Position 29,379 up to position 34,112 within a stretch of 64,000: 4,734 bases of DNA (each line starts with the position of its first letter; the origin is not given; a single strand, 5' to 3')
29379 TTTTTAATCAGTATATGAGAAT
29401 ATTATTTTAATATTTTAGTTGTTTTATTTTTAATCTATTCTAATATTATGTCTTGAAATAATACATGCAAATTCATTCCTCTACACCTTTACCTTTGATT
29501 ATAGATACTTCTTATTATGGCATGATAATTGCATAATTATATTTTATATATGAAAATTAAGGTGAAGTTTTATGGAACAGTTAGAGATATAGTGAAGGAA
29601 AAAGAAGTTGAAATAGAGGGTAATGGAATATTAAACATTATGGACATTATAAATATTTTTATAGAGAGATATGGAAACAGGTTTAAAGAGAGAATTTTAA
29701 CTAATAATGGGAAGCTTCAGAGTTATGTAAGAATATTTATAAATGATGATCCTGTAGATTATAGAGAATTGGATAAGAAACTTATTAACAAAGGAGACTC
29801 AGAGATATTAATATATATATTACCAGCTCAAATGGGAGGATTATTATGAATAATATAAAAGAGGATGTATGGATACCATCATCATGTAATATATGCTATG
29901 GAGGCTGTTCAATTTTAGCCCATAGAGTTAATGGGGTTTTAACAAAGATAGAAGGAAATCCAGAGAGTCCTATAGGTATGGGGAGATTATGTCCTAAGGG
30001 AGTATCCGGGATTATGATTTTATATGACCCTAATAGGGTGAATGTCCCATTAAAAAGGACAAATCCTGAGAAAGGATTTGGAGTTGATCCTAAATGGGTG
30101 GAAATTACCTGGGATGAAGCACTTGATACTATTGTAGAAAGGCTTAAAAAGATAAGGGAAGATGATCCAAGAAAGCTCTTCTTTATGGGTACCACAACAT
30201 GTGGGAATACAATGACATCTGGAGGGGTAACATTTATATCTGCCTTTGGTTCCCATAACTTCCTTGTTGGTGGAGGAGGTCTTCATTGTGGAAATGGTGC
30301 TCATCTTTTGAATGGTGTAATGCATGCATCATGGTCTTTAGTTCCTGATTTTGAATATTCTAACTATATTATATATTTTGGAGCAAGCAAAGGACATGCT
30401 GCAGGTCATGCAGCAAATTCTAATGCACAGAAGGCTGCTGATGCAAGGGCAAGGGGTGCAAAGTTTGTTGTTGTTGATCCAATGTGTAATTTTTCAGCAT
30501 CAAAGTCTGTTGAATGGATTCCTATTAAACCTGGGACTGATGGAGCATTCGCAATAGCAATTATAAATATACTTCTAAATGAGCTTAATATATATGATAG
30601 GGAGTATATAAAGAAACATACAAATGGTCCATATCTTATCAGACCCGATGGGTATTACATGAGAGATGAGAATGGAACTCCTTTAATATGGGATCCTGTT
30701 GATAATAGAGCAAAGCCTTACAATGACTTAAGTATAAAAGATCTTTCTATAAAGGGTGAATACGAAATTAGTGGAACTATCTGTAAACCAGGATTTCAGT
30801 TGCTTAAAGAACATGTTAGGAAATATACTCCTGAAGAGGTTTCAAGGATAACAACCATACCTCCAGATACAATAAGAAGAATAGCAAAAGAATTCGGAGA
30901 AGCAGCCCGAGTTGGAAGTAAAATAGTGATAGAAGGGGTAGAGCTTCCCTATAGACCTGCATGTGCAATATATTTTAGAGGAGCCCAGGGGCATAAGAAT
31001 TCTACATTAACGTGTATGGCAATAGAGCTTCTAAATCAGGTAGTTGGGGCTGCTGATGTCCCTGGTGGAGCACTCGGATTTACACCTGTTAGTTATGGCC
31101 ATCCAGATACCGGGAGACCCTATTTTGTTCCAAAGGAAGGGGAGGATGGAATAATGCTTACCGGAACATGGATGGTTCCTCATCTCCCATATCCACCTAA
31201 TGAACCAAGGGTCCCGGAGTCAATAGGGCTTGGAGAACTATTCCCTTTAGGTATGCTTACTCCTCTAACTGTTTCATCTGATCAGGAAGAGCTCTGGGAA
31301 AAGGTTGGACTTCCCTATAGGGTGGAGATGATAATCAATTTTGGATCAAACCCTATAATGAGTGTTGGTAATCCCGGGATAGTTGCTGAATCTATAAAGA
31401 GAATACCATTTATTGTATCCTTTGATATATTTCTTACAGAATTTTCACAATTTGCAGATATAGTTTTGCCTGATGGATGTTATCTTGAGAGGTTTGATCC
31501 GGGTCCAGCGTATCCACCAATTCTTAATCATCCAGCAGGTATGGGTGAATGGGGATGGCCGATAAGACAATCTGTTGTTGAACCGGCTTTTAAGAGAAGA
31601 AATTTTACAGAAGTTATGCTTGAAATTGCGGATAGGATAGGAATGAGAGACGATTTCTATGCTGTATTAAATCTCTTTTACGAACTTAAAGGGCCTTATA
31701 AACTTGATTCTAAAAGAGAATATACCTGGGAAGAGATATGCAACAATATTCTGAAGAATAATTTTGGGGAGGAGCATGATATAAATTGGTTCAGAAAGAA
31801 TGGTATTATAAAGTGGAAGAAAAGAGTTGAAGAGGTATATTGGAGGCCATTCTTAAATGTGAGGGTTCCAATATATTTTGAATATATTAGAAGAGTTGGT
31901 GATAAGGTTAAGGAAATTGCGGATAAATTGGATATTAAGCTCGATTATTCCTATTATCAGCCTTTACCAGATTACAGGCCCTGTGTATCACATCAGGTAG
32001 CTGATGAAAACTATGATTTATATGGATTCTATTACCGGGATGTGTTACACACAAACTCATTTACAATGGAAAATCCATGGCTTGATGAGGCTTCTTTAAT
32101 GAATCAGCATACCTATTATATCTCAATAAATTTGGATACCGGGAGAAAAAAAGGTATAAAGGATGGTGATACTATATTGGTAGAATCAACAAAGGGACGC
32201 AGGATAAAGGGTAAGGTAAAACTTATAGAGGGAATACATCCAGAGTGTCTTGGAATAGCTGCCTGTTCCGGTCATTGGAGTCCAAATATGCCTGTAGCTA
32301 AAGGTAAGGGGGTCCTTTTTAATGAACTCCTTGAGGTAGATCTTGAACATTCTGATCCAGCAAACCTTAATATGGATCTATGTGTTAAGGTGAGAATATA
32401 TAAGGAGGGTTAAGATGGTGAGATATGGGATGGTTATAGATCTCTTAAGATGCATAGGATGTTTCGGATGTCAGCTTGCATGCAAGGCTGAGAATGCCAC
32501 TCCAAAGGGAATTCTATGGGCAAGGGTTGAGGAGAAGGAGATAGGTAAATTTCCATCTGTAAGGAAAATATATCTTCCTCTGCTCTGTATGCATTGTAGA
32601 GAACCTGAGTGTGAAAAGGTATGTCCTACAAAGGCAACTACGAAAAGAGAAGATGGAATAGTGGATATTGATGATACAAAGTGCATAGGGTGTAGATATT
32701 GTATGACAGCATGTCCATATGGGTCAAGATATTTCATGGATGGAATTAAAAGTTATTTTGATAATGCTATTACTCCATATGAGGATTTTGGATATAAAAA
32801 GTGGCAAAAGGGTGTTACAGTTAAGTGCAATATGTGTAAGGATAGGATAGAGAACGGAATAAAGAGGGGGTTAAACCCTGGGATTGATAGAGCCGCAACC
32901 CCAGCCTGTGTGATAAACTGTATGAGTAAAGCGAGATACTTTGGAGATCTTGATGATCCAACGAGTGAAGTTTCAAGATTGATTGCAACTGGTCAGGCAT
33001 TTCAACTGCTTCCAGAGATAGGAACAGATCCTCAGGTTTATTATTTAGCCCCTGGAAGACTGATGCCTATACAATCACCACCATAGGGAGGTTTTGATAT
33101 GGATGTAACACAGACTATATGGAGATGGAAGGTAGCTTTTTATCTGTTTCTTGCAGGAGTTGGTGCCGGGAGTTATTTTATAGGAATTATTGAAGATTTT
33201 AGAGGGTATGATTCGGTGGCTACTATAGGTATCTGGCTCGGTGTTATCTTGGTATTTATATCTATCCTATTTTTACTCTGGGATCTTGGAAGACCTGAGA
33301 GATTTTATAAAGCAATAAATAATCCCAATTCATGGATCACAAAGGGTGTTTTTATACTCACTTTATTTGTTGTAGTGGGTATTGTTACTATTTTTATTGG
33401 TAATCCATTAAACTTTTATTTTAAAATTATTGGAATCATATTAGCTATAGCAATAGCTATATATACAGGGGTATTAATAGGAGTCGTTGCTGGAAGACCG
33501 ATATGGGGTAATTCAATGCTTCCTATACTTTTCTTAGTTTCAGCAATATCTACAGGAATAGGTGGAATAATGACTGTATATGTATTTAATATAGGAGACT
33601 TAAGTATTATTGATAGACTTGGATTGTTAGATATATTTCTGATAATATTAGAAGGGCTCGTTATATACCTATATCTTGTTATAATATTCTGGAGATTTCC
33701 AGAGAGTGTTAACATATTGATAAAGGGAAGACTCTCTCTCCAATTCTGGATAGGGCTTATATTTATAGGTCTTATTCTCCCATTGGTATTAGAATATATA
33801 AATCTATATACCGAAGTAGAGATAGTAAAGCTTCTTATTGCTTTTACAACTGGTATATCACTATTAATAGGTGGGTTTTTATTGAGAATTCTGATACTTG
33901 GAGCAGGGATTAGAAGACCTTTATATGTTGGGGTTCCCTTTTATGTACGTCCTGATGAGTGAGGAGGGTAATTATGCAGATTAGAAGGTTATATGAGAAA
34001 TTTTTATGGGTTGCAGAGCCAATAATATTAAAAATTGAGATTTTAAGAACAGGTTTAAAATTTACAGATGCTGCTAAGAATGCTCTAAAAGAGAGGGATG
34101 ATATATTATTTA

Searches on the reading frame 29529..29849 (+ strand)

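Call 9: search_protein_families(library=pfam, proteins=[window:29529-29849:+], max_evalue=0.00001)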
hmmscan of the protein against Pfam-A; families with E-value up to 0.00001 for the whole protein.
window:29529-29849:+ (106 aa): 0 families

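Call 62: search_protein_families(library=ncbifam, proteins=[window:29529-29849:+], max_evalue=0.00001)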
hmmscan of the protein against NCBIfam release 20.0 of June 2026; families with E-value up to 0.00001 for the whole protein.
window:29529-29849:+ (106 aa): 2 families
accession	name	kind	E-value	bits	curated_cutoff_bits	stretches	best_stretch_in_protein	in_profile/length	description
TIGR01687.1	moaD_arch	subfamily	3.8e-13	49.7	49.5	1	10-104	1-88/88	MoaD family protein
NF041918.1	SAMP1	equivalog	1.3e-09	38.5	60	1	11-91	2-81/91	ubiquitin-like small modifier protein 1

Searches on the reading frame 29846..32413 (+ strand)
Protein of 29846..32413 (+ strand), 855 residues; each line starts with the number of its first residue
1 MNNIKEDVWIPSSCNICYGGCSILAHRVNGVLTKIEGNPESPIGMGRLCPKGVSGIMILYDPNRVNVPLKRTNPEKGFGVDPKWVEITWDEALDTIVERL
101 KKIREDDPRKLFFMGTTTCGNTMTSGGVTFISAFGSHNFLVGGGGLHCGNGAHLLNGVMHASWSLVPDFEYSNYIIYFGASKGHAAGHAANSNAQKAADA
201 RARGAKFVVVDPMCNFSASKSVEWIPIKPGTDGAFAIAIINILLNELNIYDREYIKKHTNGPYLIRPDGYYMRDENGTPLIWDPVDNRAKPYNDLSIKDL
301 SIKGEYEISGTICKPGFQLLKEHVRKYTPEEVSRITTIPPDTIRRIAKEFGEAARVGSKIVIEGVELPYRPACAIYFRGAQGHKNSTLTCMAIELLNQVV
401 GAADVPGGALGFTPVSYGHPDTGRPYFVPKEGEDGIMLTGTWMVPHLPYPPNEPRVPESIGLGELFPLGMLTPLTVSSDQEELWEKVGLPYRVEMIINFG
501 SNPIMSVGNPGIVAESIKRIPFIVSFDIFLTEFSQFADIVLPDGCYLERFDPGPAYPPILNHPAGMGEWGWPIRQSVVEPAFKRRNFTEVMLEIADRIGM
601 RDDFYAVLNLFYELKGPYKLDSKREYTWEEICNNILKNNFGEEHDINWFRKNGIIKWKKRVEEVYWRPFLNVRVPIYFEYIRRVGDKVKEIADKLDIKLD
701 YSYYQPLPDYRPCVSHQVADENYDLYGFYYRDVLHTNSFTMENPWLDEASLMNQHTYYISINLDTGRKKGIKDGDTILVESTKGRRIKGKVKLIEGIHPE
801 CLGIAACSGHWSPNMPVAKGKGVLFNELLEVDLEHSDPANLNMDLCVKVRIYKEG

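Call 6: search_protein_families(library=pfam, proteins=[window:29846-32413:+], max_evalue=0.00001)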
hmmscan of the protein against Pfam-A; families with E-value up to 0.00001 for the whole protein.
window:29846-32413:+ (855 aa): 3 families
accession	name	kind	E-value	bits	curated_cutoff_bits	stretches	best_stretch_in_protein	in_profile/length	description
PF00384.28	Molybdopterin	-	2.1e-25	90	24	1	64-549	1-316/353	Molybdopterin oxidoreductase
PF04879.21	Molybdop_Fe4S4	-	2.4e-12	47.1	22.7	1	9-60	3-54/55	Molybdopterin oxidoreductase Fe4S4 domain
PF01568.27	Molydop_binding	-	2.7e-06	27.8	26.8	1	731-810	7-82/110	Molydopterin dinucleotide binding domain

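Call 62: search_protein_families(library=ncbifam, proteins=[window:29846-32413:+], max_evalue=0.00001)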
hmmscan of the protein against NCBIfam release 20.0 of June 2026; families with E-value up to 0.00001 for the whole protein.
window:29846-32413:+ (855 aa): 22 families
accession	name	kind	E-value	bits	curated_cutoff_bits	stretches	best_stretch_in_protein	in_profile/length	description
NF012032.0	PRK15488.1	equivalog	9.6e-74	248.7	694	2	9-261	43-283/759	thiosulfate reductase PhsA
NF041783.2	mnquin_red_QrcB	equivalog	1.7e-53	181.8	440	2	10-246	53-280/695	menaquinone reductase molybdopterin-binding-like subunit QrcB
TIGR01591.1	Fdh-alpha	equivalog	3.9e-44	150.8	666.25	2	14-261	3-240/672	formate dehydrogenase subunit alpha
TIGR02166.1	dmsA_ynfE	subfamily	8.5e-44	149.8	777.7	2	7-259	42-299/794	DMSO/selenate family reductase complex A subunit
NF041714.1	arsenate_red_ArrA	equivalog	1.9e-43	148.7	1600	1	8-245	49-283/848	arsenate respiratory reductase molybdopterin-containing subunit ArrA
TIGR03479.1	DMSO_red_II_alp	subfamily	1.5e-36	125.8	984.75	1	12-355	61-426/913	molybdopterin-dependent oxidoreductase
TIGR01553.1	formate-DH-alph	equivalog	3e-36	124.6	814.2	2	158-355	211-397/1009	formate dehydrogenase-N subunit alpha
NF047855.1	AssmNtatRedNasC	equivalog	3.4e-28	98.4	1100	2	493-548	410-465/708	assimilatory nitrate reductase catalytic subunit NasC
NF041884.1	selenate_YnfF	exception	4.5e-27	94.3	1650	1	5-259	41-299/798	selenate/tellurate reductase subunit YnfF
NF041513.1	formate_DH_Act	exception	4.1e-26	91.1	1400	2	7-106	40-133/1067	formate dehydrogenase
NF011566.1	PRK14990.1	exception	1e-23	83.3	1600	1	10-260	59-320/814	dimethylsulfoxide reductase subunit A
NF041885.1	selenate_YnfE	exception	1.3e-23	82.8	1675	1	44-259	88-306/805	selenate/tellurate reductase subunit YnfE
NF011567.1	PRK14991.1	equivalog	2.2e-21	75.4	1750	1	132-257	243-372/1022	tetrathionate reductase subunit TtrA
TIGR01706.1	NAPA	equivalog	2.9e-19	68.9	930.55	1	9-353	42-364/830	periplasmic nitrate reductase subunit alpha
TIGR00509.1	bisC_fam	subfamily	3.6e-19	68.5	1017.55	1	74-262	62-262/772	molybdopterin guanine dinucleotide-containing S/N-oxide reductase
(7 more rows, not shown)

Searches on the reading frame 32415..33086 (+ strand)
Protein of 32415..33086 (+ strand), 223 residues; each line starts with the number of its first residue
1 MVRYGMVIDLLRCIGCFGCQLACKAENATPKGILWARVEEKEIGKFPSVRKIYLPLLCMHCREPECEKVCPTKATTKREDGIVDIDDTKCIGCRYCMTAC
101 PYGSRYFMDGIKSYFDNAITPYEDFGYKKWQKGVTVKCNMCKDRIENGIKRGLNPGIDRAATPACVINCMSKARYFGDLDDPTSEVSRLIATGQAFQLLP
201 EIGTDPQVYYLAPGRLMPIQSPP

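Call 6: search_protein_families(library=pfam, proteins=[window:32415-33086:+], max_evalue=0.00001)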
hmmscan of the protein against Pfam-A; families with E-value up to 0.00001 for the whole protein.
window:32415-33086:+ (223 aa): 7 families
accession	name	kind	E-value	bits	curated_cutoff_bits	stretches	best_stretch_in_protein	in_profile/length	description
PF13247.11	Fer4_11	-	7.5e-19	68.2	26.2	1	51-107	3-61/100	4Fe-4S dicluster domain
PF12838.12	Fer4_7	-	2.5e-12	47.5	27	1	58-103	2-51/52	4Fe-4S dicluster domain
PF12837.12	Fer4_6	-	3.4e-09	36.6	25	1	82-103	1-22/24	4Fe-4S binding domain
PF12797.12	Fer4_2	-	3.5e-09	36.5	24.5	0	83-102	3-22/22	4Fe-4S binding domain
PF13237.11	Fer4_10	-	1.1e-08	35.3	25.5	1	55-101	6-53/53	4Fe-4S dicluster domain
PF00037.32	Fer4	-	1.1e-06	28.6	21.1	1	84-103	2-21/24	4Fe-4S binding domain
PF13187.11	Fer4_9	-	6.8e-06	26.5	27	0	58-103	2-50/52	4Fe-4S dicluster domain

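Call 62: search_protein_families(library=ncbifam, proteins=[window:32415-33086:+], max_evalue=0.00001)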
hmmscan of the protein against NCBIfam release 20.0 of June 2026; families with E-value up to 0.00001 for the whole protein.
window:32415-33086:+ (223 aa): 21 families
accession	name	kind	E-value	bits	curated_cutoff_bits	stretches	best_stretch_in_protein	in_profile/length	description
NF041715.1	arsenate_red_ArrB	equivalog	5.6e-54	183.1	450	2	3-104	2-103/233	arsenate respiratory reductase iron-sulfur subunit ArrB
NF045797.1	DsrO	equivalog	2.4e-50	171.2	200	1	2-211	42-234/235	sulfate reduction electron transfer complex DsrMKJOP subunit DsrO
NF041782.1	mnquin_red_QrcC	equivalog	1.4e-45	155.8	400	1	4-212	1-226/239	menaquinone reductase iron-sulfur cluster-binding subunit QrcC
NF011569.0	PRK14993.1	equivalog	2.4e-44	151.6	416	2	3-109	43-151/244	tetrathionate reductase subunit TtrB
TIGR03149.1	cyt_nit_nrfC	equivalog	2.2e-38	131.8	377.6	2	2-109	37-146/225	cytochrome c nitrite reductase Fe-S protein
TIGR03478.1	DMSO_red_II_bet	subfamily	8.7e-35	120.2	480.7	2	39-109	112-183/321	DMSO reductase family type II enzyme, iron-sulfur subunit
TIGR02951.1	DMSO_dmsB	equivalog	1.2e-34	119.6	214.1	1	3-109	1-116/161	DMSO/selenate family reductase complex B subunit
NF042979.1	EthbenzDh_ebdB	equivalog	1.4e-26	93.2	740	1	38-213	133-277/354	ethylbenzene dehydrogenase subunit beta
NF038355.1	FDH3_beta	equivalog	2.1e-24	86.6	240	1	6-180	5-165/180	formate dehydrogenase FDH3 subunit beta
NF008134.0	PRK10882.1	equivalog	7.8e-23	81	263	1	5-103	40-159/329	hydrogenase 2 operon protein HybA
NF045715.1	sulf_resp_HmcB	equivalog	8.1e-22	77.7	420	1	50-181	99-200/307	sulfate respiration complex iron-sulfur protein HmcB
TIGR01660.1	narH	equivalog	3.8e-19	68.5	524.05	1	38-107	163-233/492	nitrate reductase subunit beta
TIGR01582.1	FDH-beta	equivalog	1.9e-17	63.3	334.7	1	58-186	93-189/283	formate dehydrogenase subunit beta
NF009408.0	PRK12769.1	equivalog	1e-14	53.6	1003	1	8-146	7-129/659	formate-dependent uric acid utilization protein AegA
NF009451.0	PRK12809.1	equivalog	2.6e-13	49.1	1154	1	8-112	7-109/639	formate-dependent uric acid utilization protein YgfT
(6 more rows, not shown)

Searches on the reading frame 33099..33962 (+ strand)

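Call 6: search_protein_families(library=pfam, proteins=[window:33099-33962:+], max_evalue=0.00001)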
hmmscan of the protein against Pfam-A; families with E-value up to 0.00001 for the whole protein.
window:33099-33962:+ (287 aa): 1 family
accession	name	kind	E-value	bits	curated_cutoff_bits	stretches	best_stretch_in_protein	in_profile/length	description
PF03916.19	NrfD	-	4.5e-31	109.1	25.8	1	5-271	8-309/313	Polysulphide reductase, NrfD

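Call 62: search_protein_families(library=ncbifam, proteins=[window:33099-33962:+], max_evalue=0.00001)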
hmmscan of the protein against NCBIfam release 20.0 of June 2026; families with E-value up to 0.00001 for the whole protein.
window:33099-33962:+ (287 aa): 3 families
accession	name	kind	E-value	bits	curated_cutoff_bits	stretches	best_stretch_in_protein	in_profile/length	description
TIGR03148.1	cyt_nit_nrfD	equivalog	2.2e-17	63.3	347.6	1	103-270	139-311/316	cytochrome c nitrite reductase subunit NrfD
NF045798.1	DsrP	equivalog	2.2e-12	47.1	350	1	7-261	48-302/346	sulfate reduction electron transfer complex DsrMKJOP subunit DsrP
NF011568.0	PRK14992.1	equivalog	5.6e-07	29.2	314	1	9-163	21-187/341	tetrathionate reductase subunit TtrC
